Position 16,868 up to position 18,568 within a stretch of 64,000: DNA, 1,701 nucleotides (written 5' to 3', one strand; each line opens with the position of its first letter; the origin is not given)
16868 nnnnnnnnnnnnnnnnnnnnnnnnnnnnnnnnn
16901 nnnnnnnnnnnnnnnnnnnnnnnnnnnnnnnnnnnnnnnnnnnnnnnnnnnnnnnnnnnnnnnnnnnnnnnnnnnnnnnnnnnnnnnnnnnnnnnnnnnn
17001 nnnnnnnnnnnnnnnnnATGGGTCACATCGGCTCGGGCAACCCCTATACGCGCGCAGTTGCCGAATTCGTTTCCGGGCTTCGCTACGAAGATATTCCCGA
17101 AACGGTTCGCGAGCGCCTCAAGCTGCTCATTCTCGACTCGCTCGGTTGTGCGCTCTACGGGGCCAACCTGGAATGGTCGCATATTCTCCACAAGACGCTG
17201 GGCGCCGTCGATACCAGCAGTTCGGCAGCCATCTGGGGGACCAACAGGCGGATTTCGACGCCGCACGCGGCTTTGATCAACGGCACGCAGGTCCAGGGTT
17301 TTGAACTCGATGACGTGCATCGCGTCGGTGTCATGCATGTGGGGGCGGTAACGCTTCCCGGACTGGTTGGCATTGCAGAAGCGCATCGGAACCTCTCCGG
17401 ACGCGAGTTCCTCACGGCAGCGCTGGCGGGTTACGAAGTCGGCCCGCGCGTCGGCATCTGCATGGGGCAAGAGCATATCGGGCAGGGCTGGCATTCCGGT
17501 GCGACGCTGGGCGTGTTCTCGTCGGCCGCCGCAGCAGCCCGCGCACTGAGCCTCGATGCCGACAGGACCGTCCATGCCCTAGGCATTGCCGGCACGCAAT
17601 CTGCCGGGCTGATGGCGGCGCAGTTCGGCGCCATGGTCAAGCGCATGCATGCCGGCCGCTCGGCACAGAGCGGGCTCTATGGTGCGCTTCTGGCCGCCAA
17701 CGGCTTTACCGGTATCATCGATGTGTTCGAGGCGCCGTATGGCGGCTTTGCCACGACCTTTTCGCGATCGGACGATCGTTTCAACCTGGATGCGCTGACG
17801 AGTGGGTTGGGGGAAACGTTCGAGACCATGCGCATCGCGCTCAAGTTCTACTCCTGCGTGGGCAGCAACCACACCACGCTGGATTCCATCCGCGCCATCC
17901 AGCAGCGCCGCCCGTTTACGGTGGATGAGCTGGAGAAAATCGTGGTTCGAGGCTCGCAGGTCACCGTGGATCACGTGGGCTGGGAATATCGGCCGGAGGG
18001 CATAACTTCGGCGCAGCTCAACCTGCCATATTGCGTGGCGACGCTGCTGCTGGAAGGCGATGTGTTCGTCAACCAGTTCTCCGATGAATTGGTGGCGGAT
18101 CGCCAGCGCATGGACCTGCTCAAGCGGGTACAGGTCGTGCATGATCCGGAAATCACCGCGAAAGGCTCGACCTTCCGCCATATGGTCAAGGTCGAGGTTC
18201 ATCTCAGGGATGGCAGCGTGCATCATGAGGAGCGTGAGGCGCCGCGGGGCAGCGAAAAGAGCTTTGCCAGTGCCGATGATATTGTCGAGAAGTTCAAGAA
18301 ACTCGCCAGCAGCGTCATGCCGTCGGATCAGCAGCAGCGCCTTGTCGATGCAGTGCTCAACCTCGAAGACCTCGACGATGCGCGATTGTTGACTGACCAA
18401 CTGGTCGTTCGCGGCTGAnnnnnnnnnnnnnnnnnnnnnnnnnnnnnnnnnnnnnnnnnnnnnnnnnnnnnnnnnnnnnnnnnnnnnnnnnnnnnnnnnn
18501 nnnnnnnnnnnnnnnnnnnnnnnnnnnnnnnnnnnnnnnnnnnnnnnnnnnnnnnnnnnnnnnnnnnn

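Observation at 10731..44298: Uncharacterised CoA-dependent polycarboxylate/branched-acid catabolic island with four MmgE/PrpD paralogues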

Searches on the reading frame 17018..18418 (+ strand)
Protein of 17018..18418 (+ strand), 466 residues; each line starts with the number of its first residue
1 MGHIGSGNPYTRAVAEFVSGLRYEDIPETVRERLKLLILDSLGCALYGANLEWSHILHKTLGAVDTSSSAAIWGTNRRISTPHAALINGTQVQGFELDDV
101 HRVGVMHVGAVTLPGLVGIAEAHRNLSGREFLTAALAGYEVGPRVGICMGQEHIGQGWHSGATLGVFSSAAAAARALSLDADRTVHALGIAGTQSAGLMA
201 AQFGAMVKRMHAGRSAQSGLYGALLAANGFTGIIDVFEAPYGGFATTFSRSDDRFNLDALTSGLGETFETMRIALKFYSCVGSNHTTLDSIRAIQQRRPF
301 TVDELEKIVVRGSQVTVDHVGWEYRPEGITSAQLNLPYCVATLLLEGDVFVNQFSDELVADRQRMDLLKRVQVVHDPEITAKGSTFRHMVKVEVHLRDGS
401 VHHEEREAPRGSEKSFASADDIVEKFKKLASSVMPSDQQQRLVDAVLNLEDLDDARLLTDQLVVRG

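Call 4: search_protein_families(library=pfam, proteins=[window:17018-18418:+], max_evalue=0.00001)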
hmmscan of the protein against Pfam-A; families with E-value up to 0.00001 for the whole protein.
window:17018-18418:+ (466 aa): 2 families
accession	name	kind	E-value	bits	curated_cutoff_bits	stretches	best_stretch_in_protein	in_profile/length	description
PF03972.19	MmgE_PrpD_N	-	7.8e-67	225.5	32.1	1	13-252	2-240/244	MmgE/PrpD N-terminal domain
PF19305.4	MmgE_PrpD_C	-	8.6e-36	123.8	32.1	1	278-450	1-172/173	MmgE/PrpD C-terminal domain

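Call 10: find_encoding_contigs(protein=window:17018-18418:+, flank=10000, max_places=6)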
Protein window:17018-18418:+ (466 aa): no gene with exactly this product is on record in the collection.

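Call 15: find_homologous_proteins(query=window:17018-18418:+, max_evalue=1e-30)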
Query window:17018-18418:+ (466 aa): 6003 proteins with E <= 1e-30 among 8000 candidates; the best 120 are listed.
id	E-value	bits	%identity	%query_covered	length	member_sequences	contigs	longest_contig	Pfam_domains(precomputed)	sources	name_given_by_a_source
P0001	0.0e+0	1038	100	100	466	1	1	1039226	PF19305.5,PF03972.20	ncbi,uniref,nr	ncbi:MmgE/PrpD family protein [Devosia ginsengisoli]|uniref:MmgE/PrpD family protein n=1 Tax=Devosia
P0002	0.0e+0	1020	98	100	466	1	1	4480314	PF19305.5,PF03972.20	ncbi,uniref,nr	ncbi:MmgE/PrpD family protein [Devosia ginsengisoli]|uniref:MmgE/PrpD family protein n=1 Tax=Devosia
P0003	0.0e+0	1008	97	100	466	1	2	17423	PF19305.5,PF03972.20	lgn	-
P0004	1.6e-233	793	76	100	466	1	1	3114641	PF19305.5,PF03972.20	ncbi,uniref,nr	ncbi:MmgE/PrpD family protein [Terrihabitans soli]|uniref:MmgE/PrpD family protein n=1 Tax=Terrihabi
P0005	8.7e-232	788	75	99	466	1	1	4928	PF19305.5,PF03972.20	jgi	jgi:2-methylcitrate dehydratase PrpD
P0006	2.2e-231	786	74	100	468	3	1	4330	PF19305.5,PF03972.20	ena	-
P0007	1.1e-230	784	75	98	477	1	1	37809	PF19305.5,PF03972.20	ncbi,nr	ncbi:MmgE/PrpD family protein [Corticibacterium sp. UT-5YL-CI-8]|nr:MmgE/PrpD family protein [Tianwe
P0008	1.8e-230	783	74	99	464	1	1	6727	PF19305.5,PF03972.20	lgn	-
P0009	8.7e-229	778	75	97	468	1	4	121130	PF19305.5,PF03972.20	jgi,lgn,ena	-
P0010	1.2e-228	777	74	99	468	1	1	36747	PF19305.5,PF03972.20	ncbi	-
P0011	1.5e-228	777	74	99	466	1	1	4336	PF19305.5,PF03972.20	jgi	jgi:aconitate decarboxylase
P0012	2.4e-228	776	74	98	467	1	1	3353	PF19305.5,PF03972.20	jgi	-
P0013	2.5e-228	776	75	98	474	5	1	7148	PF19305.5,PF03972.20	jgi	jgi:aconitate decarboxylase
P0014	6.9e-228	775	73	99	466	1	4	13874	PF19305.5,PF03972.20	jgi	jgi:aconitate decarboxylase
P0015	7.1e-228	775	75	98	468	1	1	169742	PF19305.5,PF03972.20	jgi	jgi:aconitate decarboxylase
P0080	4.0e-222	756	73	98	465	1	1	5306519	PF19305.5,PF03972.20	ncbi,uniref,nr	ncbi:MmgE/PrpD family protein [Chelativorans sp. AA-79]|uniref:MmgE/PrpD family protein n=1 Tax=Chel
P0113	2.7e-221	753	71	99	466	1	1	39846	PF19305.5,PF03972.20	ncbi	ncbi:MAG: MmgE/PrpD family protein [Xanthobacteraceae bacterium]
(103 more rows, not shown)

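Call 16: find_encoding_contigs(protein=P0002, flank=10000, max_places=3)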
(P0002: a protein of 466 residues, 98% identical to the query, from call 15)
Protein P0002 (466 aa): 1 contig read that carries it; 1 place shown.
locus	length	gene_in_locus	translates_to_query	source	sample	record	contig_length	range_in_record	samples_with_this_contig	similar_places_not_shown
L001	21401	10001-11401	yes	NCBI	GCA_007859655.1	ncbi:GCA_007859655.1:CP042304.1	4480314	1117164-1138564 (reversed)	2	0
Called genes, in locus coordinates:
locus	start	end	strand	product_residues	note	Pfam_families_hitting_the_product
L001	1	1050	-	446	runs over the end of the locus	PF02515:CoA_transf_3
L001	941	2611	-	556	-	PF00890:FAD_binding_2 (weak), PF01266:DAO (weak), PF01946:Thi4, PF07992:Pyr_redox_2 (weak), PF13450:NAD_binding_8 (weak), PF13738:Pyr_redox_3 (weak), PF21162:ETFQO_UQ-bd, PF05187:Fer4_ETF_QO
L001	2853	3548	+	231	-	PF00392:GntR, PF07729:FCD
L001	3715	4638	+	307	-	PF00106:adh_short, PF08659:KR, PF13561:adh_short_C2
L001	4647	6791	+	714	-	PF02629:CoA_binding, PF13380:CoA_binding_2, PF13607:Succ_CoA_lig, PF19045:Ligase_CoA_2, PF13549:ATP-grasp_5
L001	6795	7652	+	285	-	PF22622:MFE-2_hydrat-2_N, PF13452:FAS1_DH_region (faint), PF01575:MaoC_dehydratas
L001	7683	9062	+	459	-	PF03972:MmgE_PrpD_N, PF19305:MmgE_PrpD_C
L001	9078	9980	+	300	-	PF02548:Pantoate_transf (faint), PF13714:PEP_mutase, PF00463:ICL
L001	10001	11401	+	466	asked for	PF03972:MmgE_PrpD_N, PF19305:MmgE_PrpD_C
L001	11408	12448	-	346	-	PF00753:Lactamase_B, PF12706:Lactamase_B_2 (faint), PF21221:B_lactamase-like_C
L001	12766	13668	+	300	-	PF00890:FAD_binding_2, PF01266:DAO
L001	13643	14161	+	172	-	PF00890:FAD_binding_2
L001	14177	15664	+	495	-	PF03972:MmgE_PrpD_N, PF19305:MmgE_PrpD_C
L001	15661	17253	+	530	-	PF02771:Acyl-CoA_dh_N, PF00441:Acyl-CoA_dh_1, PF02771:Acyl-CoA_dh_N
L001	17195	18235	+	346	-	PF02770:Acyl-CoA_dh_M, PF00441:Acyl-CoA_dh_1 (weak)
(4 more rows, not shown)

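Call 17: find_encoding_contigs(protein=P0004, flank=10000, max_places=3)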
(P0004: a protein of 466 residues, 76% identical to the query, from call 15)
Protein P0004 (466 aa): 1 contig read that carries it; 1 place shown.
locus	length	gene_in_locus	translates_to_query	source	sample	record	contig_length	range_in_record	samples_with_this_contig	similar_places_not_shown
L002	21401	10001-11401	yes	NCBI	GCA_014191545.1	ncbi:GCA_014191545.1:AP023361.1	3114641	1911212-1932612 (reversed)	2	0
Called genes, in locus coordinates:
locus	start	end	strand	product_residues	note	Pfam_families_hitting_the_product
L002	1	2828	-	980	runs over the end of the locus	-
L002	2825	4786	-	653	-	PF00067:p450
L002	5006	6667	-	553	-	PF00890:FAD_binding_2 (weak), PF01266:DAO (weak), PF01946:Thi4 (weak), PF07992:Pyr_redox_2 (weak), PF13450:NAD_binding_8 (weak), PF13738:Pyr_redox_3 (weak), PF21162:ETFQO_UQ-bd, PF05187:Fer4_ETF_QO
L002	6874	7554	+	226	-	PF00392:GntR, PF07729:FCD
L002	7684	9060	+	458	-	PF03972:MmgE_PrpD_N, PF19305:MmgE_PrpD_C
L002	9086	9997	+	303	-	PF13714:PEP_mutase, PF00463:ICL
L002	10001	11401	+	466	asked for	PF03972:MmgE_PrpD_N, PF19305:MmgE_PrpD_C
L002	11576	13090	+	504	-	PF00890:FAD_binding_2, PF01266:DAO, PF03486:HI0933_like (faint), PF07992:Pyr_redox_2 (faint), PF12831:FAD_oxidored (weak)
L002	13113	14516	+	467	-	PF03972:MmgE_PrpD_N, PF19305:MmgE_PrpD_C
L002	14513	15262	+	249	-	PF01012:ETF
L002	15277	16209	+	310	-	PF01012:ETF, PF00766:ETF_alpha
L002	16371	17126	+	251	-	PF23441:SDR, PF00106:adh_short, PF08659:KR, PF13561:adh_short_C2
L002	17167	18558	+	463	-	PF03972:MmgE_PrpD_N, PF19305:MmgE_PrpD_C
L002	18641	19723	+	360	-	PF03401:TctC (faint)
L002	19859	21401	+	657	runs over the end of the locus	PF01970:TctA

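Call 20: find_related_loci(query=A1, collection=genome_contigs, flank=10000)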
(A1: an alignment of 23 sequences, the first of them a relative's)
Query A1 (466 aa) in genome_contigs; peptide patterns used: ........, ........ (x = any residue, [..] = any of these).
599 stretches matched a pattern (row limit reached: there are more); 526 encode a relative of the query (tblastn E <= 1e-3); the best 80 are kept; 80 distinct loci.
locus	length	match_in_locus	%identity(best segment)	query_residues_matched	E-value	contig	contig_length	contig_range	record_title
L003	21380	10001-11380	75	3-462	0e+0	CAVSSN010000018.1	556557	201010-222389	MAG: uncultured Alphaproteobacteria bacterium isolate MFD05513.bin.2.39 genome assembly, contig: contig_577, whole genom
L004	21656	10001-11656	71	3-466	0e+0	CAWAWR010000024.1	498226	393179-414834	MAG: uncultured Alphaproteobacteria bacterium isolate MFD05567.bin.2.196 genome assembly, contig: contig_4069, whole gen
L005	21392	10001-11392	71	3-466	0e+0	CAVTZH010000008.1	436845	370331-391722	MAG: uncultured Alphaproteobacteria bacterium isolate MFD09267.bin.2.200 genome assembly, contig: contig_25380, whole ge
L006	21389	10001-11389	72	2-464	0e+0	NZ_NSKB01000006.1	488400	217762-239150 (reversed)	Halomonas salipaludis strain WRN001 contig6, whole genome shotgun sequence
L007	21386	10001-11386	71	3-464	0e+0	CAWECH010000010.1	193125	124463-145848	MAG: uncultured Alphaproteobacteria bacterium isolate MFD04540.bin.2.24 genome assembly, contig: contig_2576, whole geno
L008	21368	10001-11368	71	3-458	0e+0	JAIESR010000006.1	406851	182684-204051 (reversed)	MAG: Xanthobacteraceae bacterium isolate co.spades.METABAT.2.5kb_069 c_000000445304, whole genome shotgun sequence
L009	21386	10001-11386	72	3-464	0e+0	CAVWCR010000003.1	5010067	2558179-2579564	MAG: uncultured Alphaproteobacteria bacterium isolate MFD04944.bin.1.54 genome assembly, contig: contig_28086, whole gen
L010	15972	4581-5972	72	3-466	0e+0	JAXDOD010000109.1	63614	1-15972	MAG: Alphaproteobacteria bacterium isolate BP_680 scaffold_561442, whole genome shotgun sequence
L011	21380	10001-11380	73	3-462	0e+0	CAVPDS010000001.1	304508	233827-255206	MAG: uncultured Alphaproteobacteria bacterium isolate MFD00031.bin.1.1 genome assembly, contig: contig_10987, whole geno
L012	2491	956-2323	74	8-464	0e+0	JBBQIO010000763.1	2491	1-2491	MAG: Polyangia bacterium isolate Co_metawrap_805 Cmw_805_k141_27555851_length_2491_cov_6.9898, whole genome shotgun sequ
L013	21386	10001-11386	70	3-464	0e+0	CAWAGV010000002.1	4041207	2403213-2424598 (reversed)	MAG: uncultured Alphaproteobacteria bacterium isolate MFD04967.bin.1.197 genome assembly, contig: contig_7851, whole gen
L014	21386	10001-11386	71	3-464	0e+0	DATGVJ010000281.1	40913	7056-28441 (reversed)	MAG TPA_asm: Xanthobacteraceae bacterium isolate SMAG_U10553 k141_1738119, whole genome shotgun sequence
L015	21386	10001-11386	71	3-464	0e+0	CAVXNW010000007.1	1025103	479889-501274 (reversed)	MAG: uncultured Alphaproteobacteria bacterium isolate MFD01872.bin.1.12 genome assembly, contig: contig_43750, whole gen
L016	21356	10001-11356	74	3-455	0e+0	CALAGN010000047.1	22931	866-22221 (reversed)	MAG TPA_asm: uncultured Octadecabacter sp. isolate ERR2206754_bin.13_CONCOCT_v1.1_MAG genome assembly, contig: ERZ887837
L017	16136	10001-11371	74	8-464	0e+0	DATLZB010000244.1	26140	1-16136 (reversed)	MAG TPA_asm: Hyphomicrobiaceae bacterium isolate SMAG_U13287 k141_507010, whole genome shotgun sequence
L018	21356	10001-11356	73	3-454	0e+0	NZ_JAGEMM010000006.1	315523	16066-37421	Microvirga antarctica strain 3D7 NODE_6_length_315523_cov_64.726490, whole genome shotgun sequence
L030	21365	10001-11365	71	3-458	0e+0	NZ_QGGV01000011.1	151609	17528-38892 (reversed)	Silicimonas algicola strain DSM 103371 Ga0215722_111, whole genome shotgun sequence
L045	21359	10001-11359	73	10-462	0e+0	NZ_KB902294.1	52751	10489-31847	Wenxinia marina DSM 24838 A37WDRAFT_scaffold_25.26, whole genome shotgun sequence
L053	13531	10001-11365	69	8-462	0e+0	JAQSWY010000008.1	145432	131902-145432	MAG: Xanthobacteraceae bacterium isolate L_E1_T20_A_bin.102 scaffold_117, whole genome shotgun sequence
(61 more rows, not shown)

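Call 22: search_protein_families(library=ncbifam, proteins=[window:17018-18418:+], max_evalue=1e-10)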
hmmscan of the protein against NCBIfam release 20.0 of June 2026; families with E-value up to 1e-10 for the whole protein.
window:17018-18418:+ (466 aa): 1 family
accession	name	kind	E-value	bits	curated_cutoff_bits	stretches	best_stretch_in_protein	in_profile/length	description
NF042438.1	PrpD_hiGCgrampos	equivalog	8.4e-13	47.7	950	1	66-458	76-479/499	2-methylcitrate dehydratase PrpD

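Call 24: search_solved_structures(query=window:17018-18418:+, max_evalue=0.00001)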
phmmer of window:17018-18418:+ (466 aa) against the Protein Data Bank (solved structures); distinct sequences matched with E-value up to 0.00001: 13.
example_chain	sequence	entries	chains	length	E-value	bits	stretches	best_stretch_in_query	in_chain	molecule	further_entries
7br9_A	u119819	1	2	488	2.2e-38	135.3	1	11-460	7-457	Cis-aconitate decarboxylase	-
6r6t_A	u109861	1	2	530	3e-38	134.9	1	11-460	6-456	Cis-aconitate decarboxylase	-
12vw_A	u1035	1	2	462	7.3e-38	133.6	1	9-461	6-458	Cis-aconitate decarboxylase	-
12ux_A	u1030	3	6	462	1e-37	133.2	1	9-461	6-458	Cis-aconitate decarboxylase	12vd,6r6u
12vq_A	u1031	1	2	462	1.6e-37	132.5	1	9-461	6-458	Cis-aconitate decarboxylase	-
12vt_A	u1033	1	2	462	2.5e-37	131.9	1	9-461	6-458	Cis-aconitate decarboxylase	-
2hp0_A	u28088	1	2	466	7.1e-34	120.5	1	12-447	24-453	IDS-epimerase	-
2hp3_A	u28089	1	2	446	1e-33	120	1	35-447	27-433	IDS-epimerase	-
7bra_A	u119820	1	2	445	8.2e-31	110.4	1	70-447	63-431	Bacillus subtilis IRG1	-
7e9d_A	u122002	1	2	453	1.4e-29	106.4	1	70-447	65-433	IRG1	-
5mvi_E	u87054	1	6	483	9.4e-11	44.3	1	3-452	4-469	2-methylcitrate dehydratase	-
1szq_A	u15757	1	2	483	1.3e-08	37.3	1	12-451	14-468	2-methylcitrate dehydratase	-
5mux_A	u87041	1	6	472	8.2e-06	28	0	37-456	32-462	2-methylcitrate dehydratase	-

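Call 35: search_protein_families(library=pfam, proteins=[L006:1136-2260:-, L006:11438-12505:+, L053:736-1821:-, L045:11385-12482:+, L006:12734-14038:-, L018:12203-13936:-, L030:11721-12410:-], max_evalue=0.001)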
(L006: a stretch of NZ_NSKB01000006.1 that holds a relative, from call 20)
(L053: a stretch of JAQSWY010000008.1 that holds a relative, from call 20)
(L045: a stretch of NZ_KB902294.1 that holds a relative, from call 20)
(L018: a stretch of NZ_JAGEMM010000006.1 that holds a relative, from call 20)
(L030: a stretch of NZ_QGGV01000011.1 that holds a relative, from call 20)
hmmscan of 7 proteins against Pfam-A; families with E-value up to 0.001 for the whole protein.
L006:1136-2260:- (374 aa): 1 family
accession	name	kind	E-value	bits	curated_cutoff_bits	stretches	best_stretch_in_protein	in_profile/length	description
PF02423.21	OCD_Mu_crystall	-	9.6e-31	107.3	24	1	110-262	84-238/314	Ornithine cyclodeaminase/mu-crystallin family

L006:11438-12505:+ (355 aa): 1 family
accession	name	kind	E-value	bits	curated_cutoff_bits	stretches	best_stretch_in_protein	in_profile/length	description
PF05145.17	AbrB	-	1.3e-64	218.6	29.2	1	53-330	26-306/314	Transition state regulatory protein AbrB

L053:736-1821:- (361 aa): 1 family
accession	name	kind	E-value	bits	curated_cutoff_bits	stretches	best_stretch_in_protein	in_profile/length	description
PF02423.21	OCD_Mu_crystall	-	8.4e-26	91.1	24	1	80-239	70-228/314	Ornithine cyclodeaminase/mu-crystallin family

L045:11385-12482:+ (365 aa): 1 family
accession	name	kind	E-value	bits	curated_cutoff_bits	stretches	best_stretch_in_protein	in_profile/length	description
PF05145.17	AbrB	-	1.8e-62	211.5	29.2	1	34-338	1-309/314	Transition state regulatory protein AbrB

L006:12734-14038:- (434 aa): 1 family
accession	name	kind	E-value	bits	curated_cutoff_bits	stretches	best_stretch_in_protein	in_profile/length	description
PF00078.32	RVT_1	-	3.1e-35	122.2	29.6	1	94-317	1-204/205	Reverse transcriptase (RNA-dependent DNA polymerase)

L018:12203-13936:- (577 aa): 1 family
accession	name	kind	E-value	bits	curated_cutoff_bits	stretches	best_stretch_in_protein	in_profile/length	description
PF00528.27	BPD_transp_1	-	1.6e-16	61.1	26.4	2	112-295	14-181/184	Binding-protein-dependent transport system inner membrane component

L030:11721-12410:- (229 aa): 0 families

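Call 42: search_dna_similar(query=window:17018-18418:+, collection=plasmids, mode=protein, max_rows=25, max_evalue=1e-50)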
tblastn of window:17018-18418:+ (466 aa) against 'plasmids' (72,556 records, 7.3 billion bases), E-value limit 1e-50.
Records with a match: 11; places in all: 11; records where one place covers at least 80% of the query: 11.
Best place of each record, by identity: <60% 11.
By first word of the organism name: Caballeronia 4; Paraburkholderia 2; Variovorax 1; Ralstonia 1; Rhizobium 1; Diaphorobacter 1; Chelatococcus 1.
By predicted mobility (MOB-suite, as given by PLSDB): mobilizable 6; non-mobilizable 5.
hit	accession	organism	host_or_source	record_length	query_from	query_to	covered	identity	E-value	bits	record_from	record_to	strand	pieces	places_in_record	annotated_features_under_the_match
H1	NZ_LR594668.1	Variovorax sp. SRS16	linuron-contaminated soil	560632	8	443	94%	43.4%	2e-99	334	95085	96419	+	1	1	MmgE/PrpD family protein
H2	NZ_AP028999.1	Paraburkholderia sp. 22B1P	-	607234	8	463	98%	40.0%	1e-82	285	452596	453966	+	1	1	MmgE/PrpD family protein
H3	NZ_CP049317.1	Caballeronia sp. SBC2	whole organism,soil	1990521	14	463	97%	40.0%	1e-89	305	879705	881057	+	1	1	none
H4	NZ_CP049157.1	Caballeronia sp. SBC1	whole organism,soil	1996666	14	463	97%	40.0%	1e-89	305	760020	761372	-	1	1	none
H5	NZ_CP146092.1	Ralstonia sp. RRA.1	-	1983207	11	463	97%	38.5%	7e-88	300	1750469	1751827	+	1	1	none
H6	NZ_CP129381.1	Rhizobium sp. SSA_523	single cell,Sea water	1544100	6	454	96%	37.7%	1e-73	259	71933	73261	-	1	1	none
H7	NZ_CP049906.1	Diaphorobacter sp. HDW4B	single bacterial strain,Hydrophilus ...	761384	21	462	95%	38.1%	1e-89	305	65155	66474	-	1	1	MmgE/PrpD family protein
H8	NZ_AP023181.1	Paraburkholderia sp. PGU19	Physopelta gutta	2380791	14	458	95%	35.1%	5e-51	193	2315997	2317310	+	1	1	none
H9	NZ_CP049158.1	Caballeronia sp. SBC1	whole organism,soil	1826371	14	462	96%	34.7%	9e-53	198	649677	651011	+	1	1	none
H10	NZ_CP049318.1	Caballeronia sp. SBC2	whole organism,soil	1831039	14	462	96%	34.7%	9e-53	198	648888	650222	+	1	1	none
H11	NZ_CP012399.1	Chelatococcus sp. CO-6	whole organism,Shengli Oilfield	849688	13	462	97%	34.6%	9e-53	198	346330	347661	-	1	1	MmgE/PrpD family protein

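Call 49: find_encoding_contigs(protein=P0113, flank=8000, max_places=1)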
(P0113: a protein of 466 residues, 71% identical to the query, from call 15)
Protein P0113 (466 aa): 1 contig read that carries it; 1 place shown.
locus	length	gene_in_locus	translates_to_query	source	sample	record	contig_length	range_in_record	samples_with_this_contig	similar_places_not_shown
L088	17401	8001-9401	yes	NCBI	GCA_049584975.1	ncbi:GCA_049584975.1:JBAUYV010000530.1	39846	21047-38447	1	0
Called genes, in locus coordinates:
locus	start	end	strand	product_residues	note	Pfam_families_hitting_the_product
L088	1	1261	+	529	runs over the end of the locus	PF01266:DAO, PF01593:Amino_oxidase, PF01946:Thi4 (faint), PF07992:Pyr_redox_2 (faint), PF12831:FAD_oxidored (weak), PF13450:NAD_binding_8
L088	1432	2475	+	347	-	PF01594:AI-2E_transport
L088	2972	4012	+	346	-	PF01594:AI-2E_transport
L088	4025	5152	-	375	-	PF01717:Meth_synt_2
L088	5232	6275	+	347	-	PF22632:BphC_D1, PF00903:Glyoxalase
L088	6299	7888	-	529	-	PF00083:Sugar_tr (weak), PF07690:MFS_1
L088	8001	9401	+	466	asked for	PF03972:MmgE_PrpD_N, PF19305:MmgE_PrpD_C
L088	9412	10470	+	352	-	PF00296:Bac_luciferase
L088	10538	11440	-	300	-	PF01210:NAD_Gly3P_dh_N, PF02737:3HCDH_N, PF03446:NAD_binding_2 (weak), PF00725:3HCDH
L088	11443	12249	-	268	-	PF00106:adh_short, PF08659:KR, PF13561:adh_short_C2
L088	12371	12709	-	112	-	PF05899:Cupin_3 (weak), PF07883:Cupin_2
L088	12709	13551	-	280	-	PF04199:Cyclase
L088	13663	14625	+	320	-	PF04909:Amidohydro_2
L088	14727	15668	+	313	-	PF00389:2-Hacid_dh (weak), PF02826:2-Hacid_dh_C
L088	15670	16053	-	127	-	PF00903:Glyoxalase, PF13669:Glyoxalase_4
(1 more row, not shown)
